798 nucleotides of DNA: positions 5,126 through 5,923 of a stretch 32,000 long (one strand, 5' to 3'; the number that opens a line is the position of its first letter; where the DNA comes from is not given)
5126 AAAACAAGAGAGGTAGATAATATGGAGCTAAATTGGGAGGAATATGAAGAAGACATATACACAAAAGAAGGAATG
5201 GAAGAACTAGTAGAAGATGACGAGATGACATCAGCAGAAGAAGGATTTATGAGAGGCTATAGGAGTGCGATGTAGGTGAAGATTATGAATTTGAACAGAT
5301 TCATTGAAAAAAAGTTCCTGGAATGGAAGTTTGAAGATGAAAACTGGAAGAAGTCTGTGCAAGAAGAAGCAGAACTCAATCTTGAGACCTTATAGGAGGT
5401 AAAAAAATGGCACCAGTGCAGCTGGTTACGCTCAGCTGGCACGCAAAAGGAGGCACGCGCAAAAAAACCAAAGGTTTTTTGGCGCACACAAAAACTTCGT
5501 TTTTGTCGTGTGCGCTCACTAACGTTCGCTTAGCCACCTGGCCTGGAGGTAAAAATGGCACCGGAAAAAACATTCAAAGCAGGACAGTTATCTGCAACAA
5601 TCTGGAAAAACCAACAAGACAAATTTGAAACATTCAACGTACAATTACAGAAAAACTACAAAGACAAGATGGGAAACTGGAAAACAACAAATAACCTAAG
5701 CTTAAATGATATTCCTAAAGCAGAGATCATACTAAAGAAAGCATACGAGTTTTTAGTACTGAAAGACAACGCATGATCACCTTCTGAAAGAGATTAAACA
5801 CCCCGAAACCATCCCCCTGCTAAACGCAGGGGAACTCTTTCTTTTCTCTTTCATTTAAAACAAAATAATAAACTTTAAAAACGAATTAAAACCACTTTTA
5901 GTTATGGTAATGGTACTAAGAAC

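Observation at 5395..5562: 148-bp GC-rich hairpin cassette inserted exactly at a start codon and flanked by 18-20 bp direct repeats of SD+ATG+GCACC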

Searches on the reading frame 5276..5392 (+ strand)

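Call 13: search_protein_families(library=pfam, proteins=[window:5276-5392:+], max_evalue=1)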
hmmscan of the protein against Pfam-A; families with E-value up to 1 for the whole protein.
window:5276-5392:+ (39 aa): 1 family
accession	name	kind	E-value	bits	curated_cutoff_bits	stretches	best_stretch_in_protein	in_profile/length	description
PF08782.15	c-SKI_SMAD_bind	-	0.12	13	25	1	3-31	44-72/94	c-SKI Smad4 binding domain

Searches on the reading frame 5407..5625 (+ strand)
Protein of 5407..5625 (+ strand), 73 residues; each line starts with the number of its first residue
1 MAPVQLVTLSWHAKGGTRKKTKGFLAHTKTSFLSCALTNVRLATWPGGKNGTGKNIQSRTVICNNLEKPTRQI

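Call 13: search_protein_families(library=pfam, proteins=[window:5407-5625:+], max_evalue=1)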
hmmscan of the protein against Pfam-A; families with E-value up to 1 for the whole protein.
window:5407-5625:+ (73 aa): 0 families

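Call 86: search_protein_representatives(protein=window:5407-5625:+)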
Query: 73 residues. Proteins with E-value up to 0.001 (for the whole library): 1; up to 1e-10: 0; up to 1e-30: 0. The best 1 are listed.
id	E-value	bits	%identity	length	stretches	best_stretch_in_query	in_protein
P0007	5.3e-04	36.2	28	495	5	14-64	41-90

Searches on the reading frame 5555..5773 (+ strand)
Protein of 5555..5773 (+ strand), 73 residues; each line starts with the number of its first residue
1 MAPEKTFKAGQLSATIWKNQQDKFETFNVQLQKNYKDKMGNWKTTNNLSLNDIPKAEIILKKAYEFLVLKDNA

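Call 13: search_protein_families(library=pfam, proteins=[window:5555-5773:+], max_evalue=1)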
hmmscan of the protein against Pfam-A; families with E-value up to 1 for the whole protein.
window:5555-5773:+ (73 aa): 0 families

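Call 15: find_encoding_contigs(protein=window:5555-5773:+, flank=3000, max_places=10)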
Protein window:5555-5773:+ (73 aa): no gene with exactly this product is on record in the collection.

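Call 16: find_homologous_proteins(query=window:5555-5773:+, max_evalue=0.01)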
Query window:5555-5773:+ (73 aa): 6 proteins with E <= 0.01 among 6 candidates.
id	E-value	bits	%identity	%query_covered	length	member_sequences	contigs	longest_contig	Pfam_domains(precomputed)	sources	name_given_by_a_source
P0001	4.4e-41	155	100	100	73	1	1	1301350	-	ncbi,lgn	-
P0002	6.1e-27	110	73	96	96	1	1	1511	-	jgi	jgi:hypothetical protein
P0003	1.9e-19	86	59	97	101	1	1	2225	-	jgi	jgi:hypothetical protein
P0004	1.5e-18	84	57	97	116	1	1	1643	-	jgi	jgi:hypothetical protein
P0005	3.8e-17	79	53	95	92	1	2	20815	-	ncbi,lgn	-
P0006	5.0e-15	72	49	97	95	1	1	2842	-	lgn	-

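Call 18: find_encoding_contigs(protein=P0001, flank=3000, max_places=10)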
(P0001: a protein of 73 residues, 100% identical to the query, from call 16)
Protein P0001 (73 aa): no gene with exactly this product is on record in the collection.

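Call 19: find_encoding_contigs(protein=P0002, flank=3000)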
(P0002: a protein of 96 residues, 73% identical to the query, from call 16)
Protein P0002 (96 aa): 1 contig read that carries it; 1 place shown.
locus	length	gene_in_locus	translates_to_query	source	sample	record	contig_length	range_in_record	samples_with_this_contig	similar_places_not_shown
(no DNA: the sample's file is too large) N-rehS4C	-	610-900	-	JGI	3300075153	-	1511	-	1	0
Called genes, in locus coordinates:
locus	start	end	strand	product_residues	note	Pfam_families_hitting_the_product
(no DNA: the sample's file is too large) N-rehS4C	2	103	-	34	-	?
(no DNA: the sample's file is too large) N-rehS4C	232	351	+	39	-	-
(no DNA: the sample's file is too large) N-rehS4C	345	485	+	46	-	-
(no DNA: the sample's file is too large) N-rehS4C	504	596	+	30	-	-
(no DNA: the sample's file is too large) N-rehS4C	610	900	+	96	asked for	-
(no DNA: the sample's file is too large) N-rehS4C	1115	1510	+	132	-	?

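Call 20: find_encoding_contigs(protein=P0005, flank=4000)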
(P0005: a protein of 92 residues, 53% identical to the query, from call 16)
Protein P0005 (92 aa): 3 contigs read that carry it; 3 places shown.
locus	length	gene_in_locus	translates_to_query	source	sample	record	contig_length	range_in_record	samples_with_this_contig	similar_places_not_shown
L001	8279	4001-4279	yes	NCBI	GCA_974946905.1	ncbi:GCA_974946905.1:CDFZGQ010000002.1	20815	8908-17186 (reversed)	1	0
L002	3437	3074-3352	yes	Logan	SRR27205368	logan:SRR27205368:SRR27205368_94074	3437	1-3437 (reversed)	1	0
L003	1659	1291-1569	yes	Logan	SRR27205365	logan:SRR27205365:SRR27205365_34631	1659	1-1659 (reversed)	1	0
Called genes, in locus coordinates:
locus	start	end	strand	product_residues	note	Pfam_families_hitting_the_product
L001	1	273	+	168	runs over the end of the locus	-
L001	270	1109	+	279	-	-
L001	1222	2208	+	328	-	PF01336:tRNA_anti-codon, PF08646:Rep_fac-A_C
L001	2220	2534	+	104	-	-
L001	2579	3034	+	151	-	PF04307:YdjM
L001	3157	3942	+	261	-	PF03161:LAGLIDADG_2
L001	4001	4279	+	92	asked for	-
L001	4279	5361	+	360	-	PF14520:HHH_5, PF00154:RecA_N, PF08423:Rad51, PF06745:ATPase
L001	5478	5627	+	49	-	-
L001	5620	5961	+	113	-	PF01938:TRAM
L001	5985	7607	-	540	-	PF00004:AAA (weak), PF07724:AAA_2, PF07728:AAA_5, PF10431:ClpB_D2-small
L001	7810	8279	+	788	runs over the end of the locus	PF01326:PPDK_N, PF00391:PEP-utilizers, PF02896:PEP-utilizers_C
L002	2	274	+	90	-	?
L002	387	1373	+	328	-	PF01336:tRNA_anti-codon, PF08646:Rep_fac-A_C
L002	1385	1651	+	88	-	-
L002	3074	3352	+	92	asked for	-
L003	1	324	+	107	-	?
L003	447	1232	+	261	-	PF03161:LAGLIDADG_2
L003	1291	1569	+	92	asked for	-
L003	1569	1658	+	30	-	?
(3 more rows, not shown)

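Call 22: find_related_loci(query=A1, collection=metagenome_contigs, flank=3000)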
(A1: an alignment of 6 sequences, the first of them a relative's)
Query A1 (73 aa) in metagenome_contigs; peptide patterns used: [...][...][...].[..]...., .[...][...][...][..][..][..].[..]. (x = any residue, [..] = any of these).
504 stretches matched a pattern; 293 encode a relative of the query (tblastn E <= 1e-3); the best 80 are kept; 80 distinct loci.
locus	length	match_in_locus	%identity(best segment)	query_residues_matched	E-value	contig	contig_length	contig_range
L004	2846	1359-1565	59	3-71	2e-25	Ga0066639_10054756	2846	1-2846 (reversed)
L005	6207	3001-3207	52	3-71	2e-24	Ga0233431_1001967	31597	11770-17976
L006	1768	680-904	52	2-71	7e-24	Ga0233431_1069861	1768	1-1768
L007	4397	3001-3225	56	3-72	1e-23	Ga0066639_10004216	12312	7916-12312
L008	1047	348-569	51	3-72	5e-24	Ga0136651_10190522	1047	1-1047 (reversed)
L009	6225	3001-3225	51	3-73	2e-23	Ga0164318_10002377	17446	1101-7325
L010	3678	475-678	59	3-69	2e-23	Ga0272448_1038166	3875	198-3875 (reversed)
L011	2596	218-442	55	3-72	2e-23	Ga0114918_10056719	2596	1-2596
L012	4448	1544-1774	49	3-73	3e-23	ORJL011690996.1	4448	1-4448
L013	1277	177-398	53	3-71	3e-23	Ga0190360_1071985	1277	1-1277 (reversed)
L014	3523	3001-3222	50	3-72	5e-23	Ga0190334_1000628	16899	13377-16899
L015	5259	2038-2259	54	1-70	5e-23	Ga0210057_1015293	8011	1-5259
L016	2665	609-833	56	3-72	6e-23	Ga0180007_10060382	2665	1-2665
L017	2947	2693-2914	54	1-70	5e-23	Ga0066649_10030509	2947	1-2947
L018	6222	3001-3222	50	3-72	5e-23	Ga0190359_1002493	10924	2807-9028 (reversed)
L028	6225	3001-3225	52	3-73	3e-22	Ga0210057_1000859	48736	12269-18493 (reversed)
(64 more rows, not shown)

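Call 74: predict_structure(alignment_id=A1)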
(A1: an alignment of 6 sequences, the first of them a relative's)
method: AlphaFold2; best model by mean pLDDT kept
length: 73 residues; sequences in the alignment: 6
mean_pLDDT: 70.9   pTM: 0.51
mean pLDDT of the five models: 70.9, 69.1, 69.1, 67.7, 67.1
residues with pLDDT >= 90: 0; 70-90: 41; 50-70: 28; < 50: 4
segments of 3 or more residues with pLDDT < 50: 70-73
pLDDT, mean of each block of 10 residues (from residue 1): 77 78 73 81 72 66 59 41
secondary structure, 60 per line:
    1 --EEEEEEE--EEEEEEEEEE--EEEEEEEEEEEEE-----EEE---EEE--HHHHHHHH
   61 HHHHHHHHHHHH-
elements in order: E3-9 E12-21 E24-36 E42-44 E48-50 H53-72

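Call 78: fold_search(model_id=the predicted structure, library=pdb)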
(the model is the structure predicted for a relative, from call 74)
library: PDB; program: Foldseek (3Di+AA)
matches with E <= 10: 640; with E <= 0.001: 0
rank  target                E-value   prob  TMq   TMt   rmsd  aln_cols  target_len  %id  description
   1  6ycs_A                1.2e-01  0.84  0.40  0.44   7.0        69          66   13  Human Transcription Cofactor PC4 DNA-binding domain in complex with full phosphorothioate 5-10-5 2'-O-methyl DNA gapme (released 2020-04-29)
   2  3hx8_B                1.4e-01  0.60  0.33  0.22   5.8        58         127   12  Crystal structure of putative ketosteroid isomerase (NP_103587.1) from Mesorhizobium loti at 1.45 A resolution (released 2009-07-07)
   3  3hx8_C                1.5e-01  0.60  0.32  0.22   5.8        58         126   12  Crystal structure of putative ketosteroid isomerase (NP_103587.1) from Mesorhizobium loti at 1.45 A resolution (released 2009-07-07)
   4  3hx8_A                1.7e-01  0.66  0.34  0.22   5.7        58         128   12  Crystal structure of putative ketosteroid isomerase (NP_103587.1) from Mesorhizobium loti at 1.45 A resolution (released 2009-07-07)
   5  5iep                  2.7e-01  0.60  0.32  0.22   5.2        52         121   13  Structure of CDL2.3b, a computationally designed Vitamin-D3 binder (released 2017-03-01)
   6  5a4n_A                2.7e-01  0.38  0.31  0.32   6.5        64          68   17  Crystal structure of BPSL1147, a PC4 homolog from Burkholderia pseudomallei K96243 (tetragonal crystal form) (released 2016-04-06)
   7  7c5v_A                3.3e-01  0.57  0.35  0.19   5.4        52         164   15  Crystal structure of the iota-carbonic anhydrase from cyanobacterium complexed with bicarbonate (released 2021-04-28)
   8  6cp9_A                3.3e-01  0.25  0.25  0.17   6.9        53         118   13  Contact-dependent growth inhibition toxin - immunity protein complex from Klebsiella pneumoniae 342 (released 2019-03-13)
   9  6zj8_F                4.5e-01  0.66  0.43  0.26   8.8        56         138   16  Structure of the PAS domain from Bordetella pertussis BvgS (released 2020-11-11)
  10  6zj8_D                4.8e-01  0.38  0.36  0.26  10.3        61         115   13  Structure of the PAS domain from Bordetella pertussis BvgS (released 2020-11-11)
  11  4z32_E                4.8e-01  0.23  0.31  0.07  10.4        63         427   16  Crystal Structure of the FERM-SH2 Domains of Jak2 (released 2016-06-22)
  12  4bhm_F                5.1e-01  0.35  0.35  0.33   7.4        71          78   13  The crystal structure of MoSub1-DNA complex reveals a novel DNA binding mode (released 2014-04-23)
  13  6zqd_UQ               5.5e-01  0.66  0.40  0.05   4.3        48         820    4  Cryo-EM structure of the 90S pre-ribosome from Saccharomyces cerevisiae, state Post-A1 (released 2020-09-23)
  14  3d2l_A                5.5e-01  0.41  0.35  0.14   3.6        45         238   11  Crystal structure of SAM-dependent methyltransferase (ZP_00538691.1) from EXIGUOBACTERIUM SP. 255-15 at 1.90 A resolut (released 2008-05-20)
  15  6cp9_E                5.8e-01  0.18  0.25  0.17   7.1        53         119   13  Contact-dependent growth inhibition toxin - immunity protein complex from Klebsiella pneumoniae 342 (released 2019-03-13)
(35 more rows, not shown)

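Call 97: list_cluster_members(proteins=[P0001, P0002])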
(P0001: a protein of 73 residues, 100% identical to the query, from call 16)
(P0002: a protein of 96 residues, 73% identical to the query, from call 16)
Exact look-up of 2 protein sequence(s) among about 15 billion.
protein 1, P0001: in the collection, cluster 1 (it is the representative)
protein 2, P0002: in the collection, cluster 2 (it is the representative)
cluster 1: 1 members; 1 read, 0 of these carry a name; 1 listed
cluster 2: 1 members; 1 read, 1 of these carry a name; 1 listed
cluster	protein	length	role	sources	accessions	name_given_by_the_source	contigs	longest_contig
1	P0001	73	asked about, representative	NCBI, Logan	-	-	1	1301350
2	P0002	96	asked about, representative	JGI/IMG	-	hypothetical protein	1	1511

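Call 100: find_encoding_contigs(protein=P0003, flank=3000)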
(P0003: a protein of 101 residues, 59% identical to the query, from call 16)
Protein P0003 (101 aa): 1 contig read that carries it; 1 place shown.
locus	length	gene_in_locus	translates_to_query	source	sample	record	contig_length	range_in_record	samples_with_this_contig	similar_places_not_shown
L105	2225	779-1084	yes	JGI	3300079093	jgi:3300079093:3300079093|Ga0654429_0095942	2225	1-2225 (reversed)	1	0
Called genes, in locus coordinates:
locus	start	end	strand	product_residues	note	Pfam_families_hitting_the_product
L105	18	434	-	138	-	-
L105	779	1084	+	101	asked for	-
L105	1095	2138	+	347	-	PF14520:HHH_5, PF00154:RecA_N, PF08423:Rad51, PF06745:ATPase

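Call 101: find_encoding_contigs(protein=P0006, flank=3000)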
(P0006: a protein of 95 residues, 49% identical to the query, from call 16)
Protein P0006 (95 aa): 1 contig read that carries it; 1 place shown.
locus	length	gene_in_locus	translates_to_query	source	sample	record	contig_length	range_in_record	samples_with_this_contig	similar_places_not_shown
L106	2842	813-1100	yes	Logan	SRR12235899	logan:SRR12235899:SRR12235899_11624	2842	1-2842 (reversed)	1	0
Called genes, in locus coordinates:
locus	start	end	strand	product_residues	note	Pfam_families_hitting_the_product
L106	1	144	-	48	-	?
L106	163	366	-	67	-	-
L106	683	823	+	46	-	-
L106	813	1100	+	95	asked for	-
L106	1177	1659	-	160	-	PF13560:HTH_31, PF01381:HTH_3, PF12844:HTH_19, PF13443:HTH_26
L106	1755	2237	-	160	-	-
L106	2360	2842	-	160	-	?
